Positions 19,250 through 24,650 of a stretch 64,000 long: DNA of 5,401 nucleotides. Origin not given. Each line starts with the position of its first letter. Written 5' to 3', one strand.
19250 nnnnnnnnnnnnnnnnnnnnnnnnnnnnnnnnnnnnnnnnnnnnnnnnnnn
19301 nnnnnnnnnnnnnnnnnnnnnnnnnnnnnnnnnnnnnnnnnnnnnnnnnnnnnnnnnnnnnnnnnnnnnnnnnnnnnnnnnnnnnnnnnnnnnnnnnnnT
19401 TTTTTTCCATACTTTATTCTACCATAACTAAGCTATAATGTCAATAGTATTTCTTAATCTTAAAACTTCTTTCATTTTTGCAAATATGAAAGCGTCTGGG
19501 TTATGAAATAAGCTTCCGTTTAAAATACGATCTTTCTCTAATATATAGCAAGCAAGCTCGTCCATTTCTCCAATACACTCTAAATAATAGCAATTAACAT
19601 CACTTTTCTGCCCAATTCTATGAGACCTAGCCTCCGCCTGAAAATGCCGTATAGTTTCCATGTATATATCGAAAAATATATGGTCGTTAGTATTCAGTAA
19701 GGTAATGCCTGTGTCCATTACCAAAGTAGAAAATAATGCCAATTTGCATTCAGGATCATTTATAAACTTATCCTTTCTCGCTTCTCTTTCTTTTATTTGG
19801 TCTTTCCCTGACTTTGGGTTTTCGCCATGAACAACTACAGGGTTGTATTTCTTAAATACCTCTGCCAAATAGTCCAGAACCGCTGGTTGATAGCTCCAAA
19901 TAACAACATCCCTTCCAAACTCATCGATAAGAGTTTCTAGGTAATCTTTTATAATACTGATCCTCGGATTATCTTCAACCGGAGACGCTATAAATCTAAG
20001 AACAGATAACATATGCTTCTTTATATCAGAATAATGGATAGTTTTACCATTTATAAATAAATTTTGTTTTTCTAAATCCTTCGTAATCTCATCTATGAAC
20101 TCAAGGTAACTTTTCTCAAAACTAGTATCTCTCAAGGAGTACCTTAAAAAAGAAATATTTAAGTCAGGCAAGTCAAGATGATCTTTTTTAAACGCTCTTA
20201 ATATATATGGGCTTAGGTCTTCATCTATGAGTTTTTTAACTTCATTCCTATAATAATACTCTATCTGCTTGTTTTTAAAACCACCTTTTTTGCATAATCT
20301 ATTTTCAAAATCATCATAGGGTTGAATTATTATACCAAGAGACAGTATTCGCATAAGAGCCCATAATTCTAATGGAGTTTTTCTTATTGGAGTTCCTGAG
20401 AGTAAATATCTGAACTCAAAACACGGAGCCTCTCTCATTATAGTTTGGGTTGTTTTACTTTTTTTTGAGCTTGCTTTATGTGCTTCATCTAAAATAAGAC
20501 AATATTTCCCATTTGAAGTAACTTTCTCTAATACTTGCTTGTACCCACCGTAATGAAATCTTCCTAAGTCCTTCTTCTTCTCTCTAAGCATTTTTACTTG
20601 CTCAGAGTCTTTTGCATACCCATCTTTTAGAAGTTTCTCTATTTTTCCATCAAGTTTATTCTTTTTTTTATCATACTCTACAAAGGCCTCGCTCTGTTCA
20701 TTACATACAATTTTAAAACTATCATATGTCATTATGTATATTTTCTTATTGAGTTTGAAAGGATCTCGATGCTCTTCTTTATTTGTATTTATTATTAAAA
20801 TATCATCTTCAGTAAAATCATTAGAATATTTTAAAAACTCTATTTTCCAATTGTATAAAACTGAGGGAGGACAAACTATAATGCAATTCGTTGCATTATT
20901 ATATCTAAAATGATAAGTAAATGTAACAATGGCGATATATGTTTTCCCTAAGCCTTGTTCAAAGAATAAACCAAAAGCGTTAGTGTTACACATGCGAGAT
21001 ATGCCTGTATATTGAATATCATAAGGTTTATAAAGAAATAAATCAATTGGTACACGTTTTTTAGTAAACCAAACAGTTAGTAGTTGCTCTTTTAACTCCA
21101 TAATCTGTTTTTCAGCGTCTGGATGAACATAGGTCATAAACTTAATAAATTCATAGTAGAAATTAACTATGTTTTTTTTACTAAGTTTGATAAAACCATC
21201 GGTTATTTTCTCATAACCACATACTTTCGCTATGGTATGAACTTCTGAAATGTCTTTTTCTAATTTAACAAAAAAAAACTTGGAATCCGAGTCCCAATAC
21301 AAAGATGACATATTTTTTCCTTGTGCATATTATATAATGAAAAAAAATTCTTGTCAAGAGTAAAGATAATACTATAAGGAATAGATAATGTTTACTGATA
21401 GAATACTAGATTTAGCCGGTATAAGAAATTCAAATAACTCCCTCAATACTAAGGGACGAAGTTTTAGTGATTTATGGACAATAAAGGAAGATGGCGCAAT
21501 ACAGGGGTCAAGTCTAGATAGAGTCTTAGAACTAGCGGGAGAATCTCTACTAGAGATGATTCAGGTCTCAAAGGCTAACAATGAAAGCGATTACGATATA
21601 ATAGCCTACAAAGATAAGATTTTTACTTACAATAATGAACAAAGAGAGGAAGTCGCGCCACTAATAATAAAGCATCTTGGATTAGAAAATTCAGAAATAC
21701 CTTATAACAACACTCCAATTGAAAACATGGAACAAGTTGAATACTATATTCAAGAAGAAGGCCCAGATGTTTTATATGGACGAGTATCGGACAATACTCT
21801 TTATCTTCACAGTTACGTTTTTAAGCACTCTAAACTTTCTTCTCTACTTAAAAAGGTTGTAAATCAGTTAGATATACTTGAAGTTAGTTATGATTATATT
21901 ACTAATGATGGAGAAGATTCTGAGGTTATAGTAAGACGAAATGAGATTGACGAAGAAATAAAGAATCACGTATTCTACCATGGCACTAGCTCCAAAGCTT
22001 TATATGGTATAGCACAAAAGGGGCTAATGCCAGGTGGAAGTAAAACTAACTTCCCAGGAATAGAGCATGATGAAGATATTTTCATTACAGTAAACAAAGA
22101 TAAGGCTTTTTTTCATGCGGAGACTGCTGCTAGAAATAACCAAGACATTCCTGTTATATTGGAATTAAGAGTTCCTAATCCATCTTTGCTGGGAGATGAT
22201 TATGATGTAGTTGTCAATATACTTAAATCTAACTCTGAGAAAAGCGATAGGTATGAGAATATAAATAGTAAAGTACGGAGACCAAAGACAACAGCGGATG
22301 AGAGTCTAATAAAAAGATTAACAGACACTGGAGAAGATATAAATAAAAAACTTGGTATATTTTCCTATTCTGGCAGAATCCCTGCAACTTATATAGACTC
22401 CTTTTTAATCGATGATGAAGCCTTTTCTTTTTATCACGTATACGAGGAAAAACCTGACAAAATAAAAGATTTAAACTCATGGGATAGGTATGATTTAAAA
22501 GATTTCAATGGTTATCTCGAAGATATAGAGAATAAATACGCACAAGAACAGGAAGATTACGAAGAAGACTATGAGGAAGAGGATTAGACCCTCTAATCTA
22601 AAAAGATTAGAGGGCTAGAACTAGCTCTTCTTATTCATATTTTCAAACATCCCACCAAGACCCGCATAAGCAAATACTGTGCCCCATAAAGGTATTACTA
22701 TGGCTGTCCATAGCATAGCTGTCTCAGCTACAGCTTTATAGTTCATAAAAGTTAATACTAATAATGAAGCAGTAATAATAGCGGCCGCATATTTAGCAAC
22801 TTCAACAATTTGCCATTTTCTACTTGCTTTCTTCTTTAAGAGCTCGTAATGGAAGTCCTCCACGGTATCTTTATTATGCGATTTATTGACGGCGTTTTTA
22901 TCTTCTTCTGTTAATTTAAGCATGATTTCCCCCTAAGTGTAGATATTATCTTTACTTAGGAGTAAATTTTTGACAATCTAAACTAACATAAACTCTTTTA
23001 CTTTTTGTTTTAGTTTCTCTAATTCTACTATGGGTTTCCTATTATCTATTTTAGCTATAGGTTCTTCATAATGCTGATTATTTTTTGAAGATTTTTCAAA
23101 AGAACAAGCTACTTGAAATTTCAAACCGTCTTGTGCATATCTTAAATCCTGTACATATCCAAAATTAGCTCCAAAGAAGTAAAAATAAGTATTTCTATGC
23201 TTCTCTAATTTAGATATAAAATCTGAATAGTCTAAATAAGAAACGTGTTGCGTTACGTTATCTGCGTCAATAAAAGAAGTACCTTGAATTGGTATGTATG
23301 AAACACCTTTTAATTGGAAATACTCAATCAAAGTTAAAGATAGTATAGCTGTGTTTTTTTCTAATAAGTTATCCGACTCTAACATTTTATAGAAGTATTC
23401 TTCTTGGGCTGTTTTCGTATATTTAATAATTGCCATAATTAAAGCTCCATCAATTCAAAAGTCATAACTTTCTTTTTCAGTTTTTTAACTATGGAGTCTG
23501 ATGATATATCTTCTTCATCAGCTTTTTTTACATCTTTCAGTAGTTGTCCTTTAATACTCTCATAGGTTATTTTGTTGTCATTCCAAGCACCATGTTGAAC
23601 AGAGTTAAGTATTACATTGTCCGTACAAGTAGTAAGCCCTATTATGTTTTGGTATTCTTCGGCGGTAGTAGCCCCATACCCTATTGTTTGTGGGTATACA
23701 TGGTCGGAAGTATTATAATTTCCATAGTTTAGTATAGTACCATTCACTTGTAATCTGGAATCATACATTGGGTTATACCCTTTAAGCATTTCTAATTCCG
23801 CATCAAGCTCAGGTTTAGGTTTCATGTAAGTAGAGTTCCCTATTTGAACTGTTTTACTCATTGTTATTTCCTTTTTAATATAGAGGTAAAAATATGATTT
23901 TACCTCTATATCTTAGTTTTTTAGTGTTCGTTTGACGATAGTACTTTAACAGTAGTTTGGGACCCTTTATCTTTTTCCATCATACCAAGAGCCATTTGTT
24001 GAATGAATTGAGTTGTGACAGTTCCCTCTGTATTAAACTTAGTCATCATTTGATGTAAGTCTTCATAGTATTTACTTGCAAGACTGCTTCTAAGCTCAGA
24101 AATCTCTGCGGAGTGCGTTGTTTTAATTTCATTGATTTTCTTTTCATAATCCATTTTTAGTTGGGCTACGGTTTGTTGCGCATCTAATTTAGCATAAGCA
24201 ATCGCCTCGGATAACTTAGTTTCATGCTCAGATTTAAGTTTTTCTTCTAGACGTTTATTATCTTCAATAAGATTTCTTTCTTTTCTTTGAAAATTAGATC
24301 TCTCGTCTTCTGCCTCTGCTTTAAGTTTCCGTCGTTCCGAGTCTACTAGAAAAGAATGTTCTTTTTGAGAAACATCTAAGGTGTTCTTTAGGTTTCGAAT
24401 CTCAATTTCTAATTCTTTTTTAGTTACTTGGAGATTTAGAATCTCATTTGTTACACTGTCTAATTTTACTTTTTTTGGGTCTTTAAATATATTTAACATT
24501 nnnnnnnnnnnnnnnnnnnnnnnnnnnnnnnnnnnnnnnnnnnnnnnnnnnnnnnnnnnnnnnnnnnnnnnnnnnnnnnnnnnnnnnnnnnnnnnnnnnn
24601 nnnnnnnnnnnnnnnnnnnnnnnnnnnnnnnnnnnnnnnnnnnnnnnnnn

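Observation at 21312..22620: Single opposite-strand moron: ART-superfamily (Tpt1/KptA-like) protein with its own promoter and hairpin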

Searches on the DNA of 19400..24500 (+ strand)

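Call 6: search_dna_similar(query=window:19400-24500:+, collection=phages, mode=near, max_rows=20)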
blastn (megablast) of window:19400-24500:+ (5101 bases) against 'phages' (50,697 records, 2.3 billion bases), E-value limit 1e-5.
No match.
